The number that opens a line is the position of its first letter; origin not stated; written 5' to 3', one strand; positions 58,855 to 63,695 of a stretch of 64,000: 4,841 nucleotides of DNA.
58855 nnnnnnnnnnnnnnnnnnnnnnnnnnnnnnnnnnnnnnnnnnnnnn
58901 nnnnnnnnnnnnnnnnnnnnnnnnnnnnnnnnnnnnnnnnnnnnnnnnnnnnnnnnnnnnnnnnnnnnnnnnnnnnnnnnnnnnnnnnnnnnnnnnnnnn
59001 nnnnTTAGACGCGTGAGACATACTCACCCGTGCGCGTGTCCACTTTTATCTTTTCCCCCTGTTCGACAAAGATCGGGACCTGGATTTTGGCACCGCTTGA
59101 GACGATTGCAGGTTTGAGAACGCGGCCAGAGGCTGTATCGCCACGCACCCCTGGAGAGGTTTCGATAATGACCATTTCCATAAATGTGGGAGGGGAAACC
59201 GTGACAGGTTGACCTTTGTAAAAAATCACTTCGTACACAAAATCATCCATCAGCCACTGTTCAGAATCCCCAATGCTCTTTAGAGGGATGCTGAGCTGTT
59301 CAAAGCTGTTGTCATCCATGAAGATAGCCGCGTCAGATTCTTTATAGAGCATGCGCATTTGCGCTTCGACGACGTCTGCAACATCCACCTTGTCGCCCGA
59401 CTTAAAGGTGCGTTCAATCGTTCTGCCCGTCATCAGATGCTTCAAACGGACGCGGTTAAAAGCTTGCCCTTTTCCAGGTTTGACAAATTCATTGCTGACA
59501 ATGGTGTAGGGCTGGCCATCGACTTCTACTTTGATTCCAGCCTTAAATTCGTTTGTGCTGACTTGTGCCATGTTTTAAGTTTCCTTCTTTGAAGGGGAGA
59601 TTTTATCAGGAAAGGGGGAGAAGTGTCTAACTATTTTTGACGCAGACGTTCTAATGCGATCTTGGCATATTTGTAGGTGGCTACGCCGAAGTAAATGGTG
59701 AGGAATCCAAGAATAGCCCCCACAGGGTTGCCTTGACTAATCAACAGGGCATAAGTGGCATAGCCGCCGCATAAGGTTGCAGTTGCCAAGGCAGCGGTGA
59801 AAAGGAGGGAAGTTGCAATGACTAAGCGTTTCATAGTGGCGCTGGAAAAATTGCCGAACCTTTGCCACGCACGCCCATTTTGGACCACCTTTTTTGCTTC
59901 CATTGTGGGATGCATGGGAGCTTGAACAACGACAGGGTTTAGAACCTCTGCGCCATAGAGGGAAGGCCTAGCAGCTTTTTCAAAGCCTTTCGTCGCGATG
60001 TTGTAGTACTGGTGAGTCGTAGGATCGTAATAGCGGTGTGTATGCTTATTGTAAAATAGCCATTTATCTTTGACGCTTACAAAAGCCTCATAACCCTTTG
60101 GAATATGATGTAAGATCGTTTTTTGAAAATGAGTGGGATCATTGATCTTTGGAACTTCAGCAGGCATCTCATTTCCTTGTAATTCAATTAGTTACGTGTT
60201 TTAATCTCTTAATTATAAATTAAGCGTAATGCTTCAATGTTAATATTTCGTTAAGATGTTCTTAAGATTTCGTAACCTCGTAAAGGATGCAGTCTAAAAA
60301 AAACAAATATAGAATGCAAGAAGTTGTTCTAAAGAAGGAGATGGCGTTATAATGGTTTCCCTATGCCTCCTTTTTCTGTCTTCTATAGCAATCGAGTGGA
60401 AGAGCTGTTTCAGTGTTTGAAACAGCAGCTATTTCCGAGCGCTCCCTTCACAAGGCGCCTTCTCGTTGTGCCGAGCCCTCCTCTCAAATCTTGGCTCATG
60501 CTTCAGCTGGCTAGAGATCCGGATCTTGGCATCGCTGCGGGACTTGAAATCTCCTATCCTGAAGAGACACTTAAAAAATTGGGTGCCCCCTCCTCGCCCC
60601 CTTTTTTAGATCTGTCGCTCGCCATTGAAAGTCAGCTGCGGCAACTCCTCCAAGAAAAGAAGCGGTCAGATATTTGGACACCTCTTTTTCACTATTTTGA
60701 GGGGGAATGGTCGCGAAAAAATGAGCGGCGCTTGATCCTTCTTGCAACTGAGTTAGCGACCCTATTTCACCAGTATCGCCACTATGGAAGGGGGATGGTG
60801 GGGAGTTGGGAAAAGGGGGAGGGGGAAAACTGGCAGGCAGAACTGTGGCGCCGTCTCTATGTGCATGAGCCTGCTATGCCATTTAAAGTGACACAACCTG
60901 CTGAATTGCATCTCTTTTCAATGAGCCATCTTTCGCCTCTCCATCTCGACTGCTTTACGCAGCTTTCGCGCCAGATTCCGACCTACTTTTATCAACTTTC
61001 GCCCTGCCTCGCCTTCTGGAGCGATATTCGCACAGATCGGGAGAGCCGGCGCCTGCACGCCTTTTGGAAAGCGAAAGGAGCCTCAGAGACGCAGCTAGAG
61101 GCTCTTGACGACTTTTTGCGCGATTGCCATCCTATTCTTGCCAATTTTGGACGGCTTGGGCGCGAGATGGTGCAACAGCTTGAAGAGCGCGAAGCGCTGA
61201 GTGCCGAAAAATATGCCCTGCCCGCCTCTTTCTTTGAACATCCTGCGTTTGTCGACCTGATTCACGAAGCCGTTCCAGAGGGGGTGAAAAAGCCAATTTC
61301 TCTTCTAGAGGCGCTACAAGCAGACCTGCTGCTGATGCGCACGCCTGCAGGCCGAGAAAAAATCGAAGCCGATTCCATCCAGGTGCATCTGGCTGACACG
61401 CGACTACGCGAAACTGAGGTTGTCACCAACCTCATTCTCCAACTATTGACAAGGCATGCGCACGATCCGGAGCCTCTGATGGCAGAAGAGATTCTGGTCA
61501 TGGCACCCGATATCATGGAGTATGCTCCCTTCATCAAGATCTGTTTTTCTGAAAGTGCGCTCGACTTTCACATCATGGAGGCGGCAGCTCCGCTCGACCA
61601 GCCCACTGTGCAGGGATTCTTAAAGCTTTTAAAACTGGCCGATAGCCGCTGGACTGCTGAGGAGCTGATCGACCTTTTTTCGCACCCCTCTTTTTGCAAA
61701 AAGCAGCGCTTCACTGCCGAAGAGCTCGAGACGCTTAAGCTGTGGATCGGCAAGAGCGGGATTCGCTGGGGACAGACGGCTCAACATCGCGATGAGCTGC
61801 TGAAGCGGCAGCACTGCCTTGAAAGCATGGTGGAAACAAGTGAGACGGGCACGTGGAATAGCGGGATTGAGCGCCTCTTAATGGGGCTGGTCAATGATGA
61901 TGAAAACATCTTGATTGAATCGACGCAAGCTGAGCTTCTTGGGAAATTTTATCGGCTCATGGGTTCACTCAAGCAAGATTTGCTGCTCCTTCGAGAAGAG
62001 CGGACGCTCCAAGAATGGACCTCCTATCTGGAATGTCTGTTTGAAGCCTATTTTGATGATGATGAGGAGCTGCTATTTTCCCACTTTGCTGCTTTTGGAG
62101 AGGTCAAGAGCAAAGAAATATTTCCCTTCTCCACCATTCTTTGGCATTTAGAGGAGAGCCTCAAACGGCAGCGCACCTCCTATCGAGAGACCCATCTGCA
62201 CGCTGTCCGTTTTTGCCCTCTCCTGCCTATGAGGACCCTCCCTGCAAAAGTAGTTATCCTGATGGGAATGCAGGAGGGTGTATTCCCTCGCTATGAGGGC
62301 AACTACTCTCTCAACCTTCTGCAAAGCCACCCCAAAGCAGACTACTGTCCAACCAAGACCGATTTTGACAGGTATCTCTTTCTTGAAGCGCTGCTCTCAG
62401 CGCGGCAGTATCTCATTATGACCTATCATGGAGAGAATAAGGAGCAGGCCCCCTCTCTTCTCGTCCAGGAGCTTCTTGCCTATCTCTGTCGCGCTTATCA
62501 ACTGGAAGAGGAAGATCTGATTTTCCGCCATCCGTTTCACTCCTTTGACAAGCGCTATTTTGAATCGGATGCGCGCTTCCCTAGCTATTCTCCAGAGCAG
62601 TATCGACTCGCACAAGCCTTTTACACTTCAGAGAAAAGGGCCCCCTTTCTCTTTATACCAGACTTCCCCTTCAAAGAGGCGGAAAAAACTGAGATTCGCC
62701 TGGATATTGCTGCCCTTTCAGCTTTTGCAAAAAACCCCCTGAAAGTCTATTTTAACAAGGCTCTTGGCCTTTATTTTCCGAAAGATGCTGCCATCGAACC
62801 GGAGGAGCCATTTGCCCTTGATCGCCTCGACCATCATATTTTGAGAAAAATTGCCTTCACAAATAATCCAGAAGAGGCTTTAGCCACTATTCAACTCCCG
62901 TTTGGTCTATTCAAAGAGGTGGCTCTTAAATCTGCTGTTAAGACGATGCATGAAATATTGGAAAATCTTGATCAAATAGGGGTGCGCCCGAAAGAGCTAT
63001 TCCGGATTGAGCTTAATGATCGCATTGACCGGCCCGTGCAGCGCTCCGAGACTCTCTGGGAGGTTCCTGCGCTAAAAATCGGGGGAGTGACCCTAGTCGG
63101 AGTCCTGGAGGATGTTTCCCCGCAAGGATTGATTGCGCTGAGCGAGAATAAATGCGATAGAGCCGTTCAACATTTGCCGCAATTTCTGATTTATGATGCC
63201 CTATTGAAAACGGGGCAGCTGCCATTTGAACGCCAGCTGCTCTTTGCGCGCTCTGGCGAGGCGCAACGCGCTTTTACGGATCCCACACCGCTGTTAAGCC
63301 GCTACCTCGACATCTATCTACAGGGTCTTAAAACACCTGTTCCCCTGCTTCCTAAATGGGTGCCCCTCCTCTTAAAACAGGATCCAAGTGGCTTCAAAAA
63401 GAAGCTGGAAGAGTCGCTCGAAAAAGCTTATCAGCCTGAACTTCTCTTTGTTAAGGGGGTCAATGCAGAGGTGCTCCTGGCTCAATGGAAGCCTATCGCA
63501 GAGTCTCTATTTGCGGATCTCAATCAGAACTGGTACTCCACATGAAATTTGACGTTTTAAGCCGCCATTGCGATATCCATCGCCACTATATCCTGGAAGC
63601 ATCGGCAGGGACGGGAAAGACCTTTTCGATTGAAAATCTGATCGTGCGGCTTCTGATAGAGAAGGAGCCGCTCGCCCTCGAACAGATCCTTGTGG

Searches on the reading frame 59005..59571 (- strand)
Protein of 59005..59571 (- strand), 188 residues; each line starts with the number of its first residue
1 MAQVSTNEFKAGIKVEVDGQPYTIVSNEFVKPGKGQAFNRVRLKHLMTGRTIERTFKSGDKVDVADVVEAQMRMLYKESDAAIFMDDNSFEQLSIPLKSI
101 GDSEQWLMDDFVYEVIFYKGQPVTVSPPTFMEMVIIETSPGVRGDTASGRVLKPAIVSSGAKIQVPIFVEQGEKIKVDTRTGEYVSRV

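Call 65: search_protein_families(library=pfam, proteins=[window:59005-59571:-], max_evalue=0.00001)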
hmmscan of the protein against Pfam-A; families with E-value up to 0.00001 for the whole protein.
window:59005-59571:- (188 aa): 3 families
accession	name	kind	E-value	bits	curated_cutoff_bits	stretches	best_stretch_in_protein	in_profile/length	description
PF08207.18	EFP_N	-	8.5e-27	93.4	23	1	5-62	1-58/58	Elongation factor P (EF-P) KOW-like domain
PF09285.17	Elong-fact-P_C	-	2.9e-25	88.2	25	1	132-187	2-56/56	Elongation factor P, C-terminal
PF01132.26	EFP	-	3.5e-15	56.2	27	1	71-123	2-54/54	Elongation factor P (EF-P) OB domain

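Call 69: find_encoding_contigs(protein=window:59005-59571:-, flank=10000, max_places=4)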
Protein window:59005-59571:- (188 aa): 1 contig read that carries it; 1 place shown.
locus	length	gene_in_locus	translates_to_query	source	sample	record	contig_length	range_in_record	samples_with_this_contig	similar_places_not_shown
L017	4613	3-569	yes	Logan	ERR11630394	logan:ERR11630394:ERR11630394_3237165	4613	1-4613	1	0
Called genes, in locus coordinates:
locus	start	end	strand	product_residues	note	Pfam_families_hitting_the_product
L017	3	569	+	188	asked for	PF08207:EFP_N, PF01132:EFP, PF09285:Elong-fact-P_C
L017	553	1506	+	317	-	PF00152:tRNA-synt_2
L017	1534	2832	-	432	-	PF00795:CN_hydrolase (weak), PF02540:NAD_synthase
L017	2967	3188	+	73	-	-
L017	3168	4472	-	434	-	PF00111:Fer2, PF00175:NAD_binding_1 (weak)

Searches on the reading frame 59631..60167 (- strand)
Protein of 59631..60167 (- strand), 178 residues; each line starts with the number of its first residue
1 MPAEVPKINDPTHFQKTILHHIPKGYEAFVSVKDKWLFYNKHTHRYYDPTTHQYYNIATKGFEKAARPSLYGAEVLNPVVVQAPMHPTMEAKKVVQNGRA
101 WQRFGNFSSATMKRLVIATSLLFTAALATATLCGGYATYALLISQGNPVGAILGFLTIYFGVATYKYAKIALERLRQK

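Call 73: search_protein_families(library=pfam, proteins=[window:59631-60167:-], max_evalue=0.1)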
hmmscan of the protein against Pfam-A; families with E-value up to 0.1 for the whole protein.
window:59631-60167:- (178 aa): 1 family
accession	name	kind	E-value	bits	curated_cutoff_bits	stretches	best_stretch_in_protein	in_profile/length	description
PF17780.6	OCRE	-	0.011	16.1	24.7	1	37-59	13-35/52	OCRE domain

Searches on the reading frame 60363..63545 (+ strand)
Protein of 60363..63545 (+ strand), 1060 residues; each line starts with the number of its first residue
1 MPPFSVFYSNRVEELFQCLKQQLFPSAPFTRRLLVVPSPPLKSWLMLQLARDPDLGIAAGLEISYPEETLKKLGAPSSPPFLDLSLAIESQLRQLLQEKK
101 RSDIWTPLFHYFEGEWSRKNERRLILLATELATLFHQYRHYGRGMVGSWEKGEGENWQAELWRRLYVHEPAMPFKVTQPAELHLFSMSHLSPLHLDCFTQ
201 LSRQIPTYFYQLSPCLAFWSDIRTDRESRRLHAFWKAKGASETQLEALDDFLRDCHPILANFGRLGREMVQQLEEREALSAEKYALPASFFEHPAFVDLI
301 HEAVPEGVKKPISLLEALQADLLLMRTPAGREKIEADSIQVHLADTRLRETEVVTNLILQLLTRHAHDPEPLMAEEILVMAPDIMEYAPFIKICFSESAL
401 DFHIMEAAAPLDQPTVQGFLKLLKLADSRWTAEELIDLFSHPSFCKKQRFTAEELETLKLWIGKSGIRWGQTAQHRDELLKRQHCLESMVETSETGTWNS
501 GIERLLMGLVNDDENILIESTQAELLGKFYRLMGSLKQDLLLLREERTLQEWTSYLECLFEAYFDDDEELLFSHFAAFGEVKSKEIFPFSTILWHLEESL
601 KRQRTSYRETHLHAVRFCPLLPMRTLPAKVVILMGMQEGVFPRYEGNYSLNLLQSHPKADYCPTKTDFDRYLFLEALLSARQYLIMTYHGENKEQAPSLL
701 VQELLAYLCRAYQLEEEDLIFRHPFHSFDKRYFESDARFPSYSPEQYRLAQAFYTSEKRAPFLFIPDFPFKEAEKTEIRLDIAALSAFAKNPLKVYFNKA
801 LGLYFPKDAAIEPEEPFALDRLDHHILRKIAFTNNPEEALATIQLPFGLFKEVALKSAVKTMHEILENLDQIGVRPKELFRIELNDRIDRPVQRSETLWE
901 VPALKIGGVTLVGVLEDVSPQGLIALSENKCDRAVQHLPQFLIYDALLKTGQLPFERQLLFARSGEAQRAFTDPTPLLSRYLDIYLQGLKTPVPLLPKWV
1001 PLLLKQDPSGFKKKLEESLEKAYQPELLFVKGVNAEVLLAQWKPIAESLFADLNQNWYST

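Call 42: find_encoding_contigs(protein=window:60363-63545:+, flank=10000, max_places=6)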
Protein window:60363-63545:+ (1060 aa): no gene with exactly this product is on record in the collection.

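Call 73: search_protein_families(library=pfam, proteins=[window:60363-63545:+], max_evalue=0.1)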
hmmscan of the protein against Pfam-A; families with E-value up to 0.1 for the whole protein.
window:60363-63545:+ (1060 aa): 2 families
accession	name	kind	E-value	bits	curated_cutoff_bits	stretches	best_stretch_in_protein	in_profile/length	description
PF04257.20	Exonuc_V_gamma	-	4.9e-44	151.2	25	1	4-323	1-312/314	Exodeoxyribonuclease V, gamma subunit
PF17946.7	RecC_C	-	1.2e-19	71.4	22.6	1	780-998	4-192/202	RecC C-terminal domain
